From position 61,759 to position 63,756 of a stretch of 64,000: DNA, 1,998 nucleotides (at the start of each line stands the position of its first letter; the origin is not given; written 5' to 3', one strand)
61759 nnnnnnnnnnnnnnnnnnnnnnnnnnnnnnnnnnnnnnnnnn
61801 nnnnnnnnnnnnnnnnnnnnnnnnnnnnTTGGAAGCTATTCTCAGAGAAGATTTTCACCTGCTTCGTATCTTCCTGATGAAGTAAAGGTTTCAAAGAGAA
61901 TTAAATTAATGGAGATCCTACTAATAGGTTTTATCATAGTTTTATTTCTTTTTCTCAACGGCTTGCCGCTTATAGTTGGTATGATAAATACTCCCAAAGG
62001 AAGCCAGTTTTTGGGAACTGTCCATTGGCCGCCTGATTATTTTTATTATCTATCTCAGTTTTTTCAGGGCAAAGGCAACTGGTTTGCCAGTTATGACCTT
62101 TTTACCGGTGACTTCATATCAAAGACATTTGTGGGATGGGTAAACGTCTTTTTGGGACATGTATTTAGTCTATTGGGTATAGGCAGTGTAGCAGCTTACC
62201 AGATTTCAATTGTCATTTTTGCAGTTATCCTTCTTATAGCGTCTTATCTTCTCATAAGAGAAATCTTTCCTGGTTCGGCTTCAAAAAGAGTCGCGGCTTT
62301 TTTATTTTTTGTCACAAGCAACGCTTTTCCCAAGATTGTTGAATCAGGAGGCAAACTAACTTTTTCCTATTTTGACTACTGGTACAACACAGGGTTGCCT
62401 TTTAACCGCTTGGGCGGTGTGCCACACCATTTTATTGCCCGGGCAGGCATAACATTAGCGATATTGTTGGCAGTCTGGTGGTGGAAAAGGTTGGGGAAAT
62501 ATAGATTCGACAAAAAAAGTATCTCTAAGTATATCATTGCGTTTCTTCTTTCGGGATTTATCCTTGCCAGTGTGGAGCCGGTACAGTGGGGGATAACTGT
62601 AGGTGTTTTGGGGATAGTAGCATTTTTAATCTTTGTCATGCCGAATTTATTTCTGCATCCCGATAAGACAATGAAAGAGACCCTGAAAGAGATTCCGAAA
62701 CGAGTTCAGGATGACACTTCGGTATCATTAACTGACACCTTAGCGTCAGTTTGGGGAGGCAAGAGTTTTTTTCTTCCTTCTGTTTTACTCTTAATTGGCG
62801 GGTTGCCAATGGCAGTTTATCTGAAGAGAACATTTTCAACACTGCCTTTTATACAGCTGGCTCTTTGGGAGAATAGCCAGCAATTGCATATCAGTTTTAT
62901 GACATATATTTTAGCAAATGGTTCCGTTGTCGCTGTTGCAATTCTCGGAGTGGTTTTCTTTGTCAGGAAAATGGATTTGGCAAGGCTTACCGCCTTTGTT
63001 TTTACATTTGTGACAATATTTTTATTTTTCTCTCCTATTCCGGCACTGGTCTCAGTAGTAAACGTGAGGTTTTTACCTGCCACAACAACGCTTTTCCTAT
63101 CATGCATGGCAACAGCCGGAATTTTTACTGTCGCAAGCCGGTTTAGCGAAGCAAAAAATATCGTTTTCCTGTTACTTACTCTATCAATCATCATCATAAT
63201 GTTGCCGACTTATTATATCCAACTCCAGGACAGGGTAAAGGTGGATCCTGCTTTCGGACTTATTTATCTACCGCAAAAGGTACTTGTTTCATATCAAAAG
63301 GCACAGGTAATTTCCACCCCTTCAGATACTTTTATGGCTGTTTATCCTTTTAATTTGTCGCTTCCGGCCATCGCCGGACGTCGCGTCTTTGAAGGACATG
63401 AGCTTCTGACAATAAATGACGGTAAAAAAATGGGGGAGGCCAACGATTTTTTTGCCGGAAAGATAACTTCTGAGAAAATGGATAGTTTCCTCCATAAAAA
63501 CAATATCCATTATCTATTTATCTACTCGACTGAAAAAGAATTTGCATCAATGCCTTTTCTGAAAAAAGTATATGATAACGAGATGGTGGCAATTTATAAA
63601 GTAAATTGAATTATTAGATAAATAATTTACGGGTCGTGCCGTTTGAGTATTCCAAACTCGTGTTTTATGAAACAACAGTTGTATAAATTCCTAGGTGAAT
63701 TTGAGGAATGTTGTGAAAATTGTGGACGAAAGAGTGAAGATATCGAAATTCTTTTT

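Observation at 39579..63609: Five-member paralog family with the conserved ends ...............QG and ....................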

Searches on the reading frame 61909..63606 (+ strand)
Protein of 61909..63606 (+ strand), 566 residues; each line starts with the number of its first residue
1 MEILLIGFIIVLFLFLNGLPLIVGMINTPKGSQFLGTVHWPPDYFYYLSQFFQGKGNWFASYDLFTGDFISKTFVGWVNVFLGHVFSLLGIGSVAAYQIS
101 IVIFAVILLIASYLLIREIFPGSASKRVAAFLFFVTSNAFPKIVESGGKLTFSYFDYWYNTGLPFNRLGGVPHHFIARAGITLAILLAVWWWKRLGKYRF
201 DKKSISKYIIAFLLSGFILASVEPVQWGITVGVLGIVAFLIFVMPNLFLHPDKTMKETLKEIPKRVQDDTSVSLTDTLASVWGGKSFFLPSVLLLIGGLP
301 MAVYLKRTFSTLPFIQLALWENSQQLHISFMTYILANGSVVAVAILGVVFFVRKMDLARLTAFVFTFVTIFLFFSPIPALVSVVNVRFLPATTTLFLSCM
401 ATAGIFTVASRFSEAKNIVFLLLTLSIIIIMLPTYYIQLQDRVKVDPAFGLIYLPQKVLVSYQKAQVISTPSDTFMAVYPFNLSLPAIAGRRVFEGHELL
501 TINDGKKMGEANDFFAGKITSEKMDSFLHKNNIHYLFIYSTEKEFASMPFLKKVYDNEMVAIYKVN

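Call 4: search_protein_families(library=pfam, proteins=[window:61909-63606:+], max_evalue=1)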
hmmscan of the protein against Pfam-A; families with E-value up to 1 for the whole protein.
window:61909-63606:+ (566 aa): 2 families
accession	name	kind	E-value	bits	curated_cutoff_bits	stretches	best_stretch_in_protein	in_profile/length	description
PF08765.17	Mor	-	0.084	13.3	24.9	1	253-291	16-52/107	Mor transcription activator family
PF11131.13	PhrC_PhrF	-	0.12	12.4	25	1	395-409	5-19/38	Rap-phr extracellular signalling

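Call 9: search_protein_families(library=ncbifam, proteins=[window:61909-63606:+], max_evalue=1)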
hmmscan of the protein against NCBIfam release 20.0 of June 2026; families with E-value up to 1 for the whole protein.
window:61909-63606:+ (566 aa): 1 family
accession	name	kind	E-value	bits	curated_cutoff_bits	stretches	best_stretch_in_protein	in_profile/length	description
TIGR04116.1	CXXX_rpt_assoc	equivalog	0.16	12.2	50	1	189-213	60-84/90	CXXX repeat peptide modification system protein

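Call 44: find_homologous_proteins(query=A3, max_evalue=0.001)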
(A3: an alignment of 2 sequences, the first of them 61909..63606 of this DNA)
Query A3 (2 sequences) (566 aa, profile of the alignment): 31 proteins with E <= 0.001 among 8000 candidates.
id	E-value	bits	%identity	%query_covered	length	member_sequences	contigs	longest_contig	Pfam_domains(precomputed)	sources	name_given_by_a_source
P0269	0.0e+0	1099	100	100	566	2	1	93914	-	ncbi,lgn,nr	ncbi:hypothetical protein M1271_07075 [Patescibacteria group bacterium]|nr:hypothetical protein [Pat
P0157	1.8e-254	864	78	100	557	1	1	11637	-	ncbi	-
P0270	5.4e-176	605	47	100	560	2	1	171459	-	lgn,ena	-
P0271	5.5e-176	605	45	100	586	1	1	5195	-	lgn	-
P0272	2.4e-172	593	47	100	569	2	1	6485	-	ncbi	-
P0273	2.5e-167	576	48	100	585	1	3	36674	-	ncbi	-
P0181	7.7e-166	572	45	100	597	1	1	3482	-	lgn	-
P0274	1.8e-162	560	46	97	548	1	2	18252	-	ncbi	-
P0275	1.2e-159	551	46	100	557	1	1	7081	-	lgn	-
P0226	7.8e-156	538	42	100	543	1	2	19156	-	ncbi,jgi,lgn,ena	-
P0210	6.3e-153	529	41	100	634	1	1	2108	-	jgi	jgi:hypothetical protein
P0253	1.7e-148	514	41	100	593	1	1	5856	-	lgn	-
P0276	1.1e-147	512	41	98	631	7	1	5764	-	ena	-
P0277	3.6e-142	493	31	98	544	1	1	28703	-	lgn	-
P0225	1.9e-141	491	40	95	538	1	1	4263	-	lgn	-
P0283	5.6e-107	377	36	98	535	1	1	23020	-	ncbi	-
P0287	1.1e-83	300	33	100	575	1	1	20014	-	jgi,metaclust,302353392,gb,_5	metaclust:\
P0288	9.2e-58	215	25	97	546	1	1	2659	-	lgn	-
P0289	7.4e-47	179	29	29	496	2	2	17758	-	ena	-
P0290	2.7e-11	61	26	48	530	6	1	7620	-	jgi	-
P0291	1.6e-9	55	33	17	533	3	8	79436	-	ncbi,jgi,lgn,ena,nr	ncbi:MAG: hypothetical protein GX491_08145 [Chloroflexi bacterium]|nr:hypothetical protein [Chlorofl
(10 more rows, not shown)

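Call 62: search_protein_families(library=pfam, proteins=[P0288, P0289, P0290, P0291, P0287, P0283], max_evalue=1)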
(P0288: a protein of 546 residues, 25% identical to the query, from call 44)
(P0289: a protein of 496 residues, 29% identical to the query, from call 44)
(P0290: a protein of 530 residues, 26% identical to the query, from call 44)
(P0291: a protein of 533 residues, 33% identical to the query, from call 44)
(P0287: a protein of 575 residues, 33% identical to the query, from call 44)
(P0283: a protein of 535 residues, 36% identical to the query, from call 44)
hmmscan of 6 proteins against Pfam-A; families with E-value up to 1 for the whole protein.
P0288 (546 aa): 0 families

P0289 (496 aa): 0 families

P0290 (530 aa): 1 family
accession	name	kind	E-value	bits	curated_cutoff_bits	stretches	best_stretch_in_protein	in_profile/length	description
PF20604.3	DUF6798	-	0.0081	16.3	26.9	1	421-446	4-29/61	Domain of unknown function (DUF6798)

P0291 (533 aa): 1 family
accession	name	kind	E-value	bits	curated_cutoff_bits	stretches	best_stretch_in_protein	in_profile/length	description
PF20604.3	DUF6798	-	0.0036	17.4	26.9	1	416-436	5-25/61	Domain of unknown function (DUF6798)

P0287 (575 aa): 0 families

P0283 (535 aa): 0 families
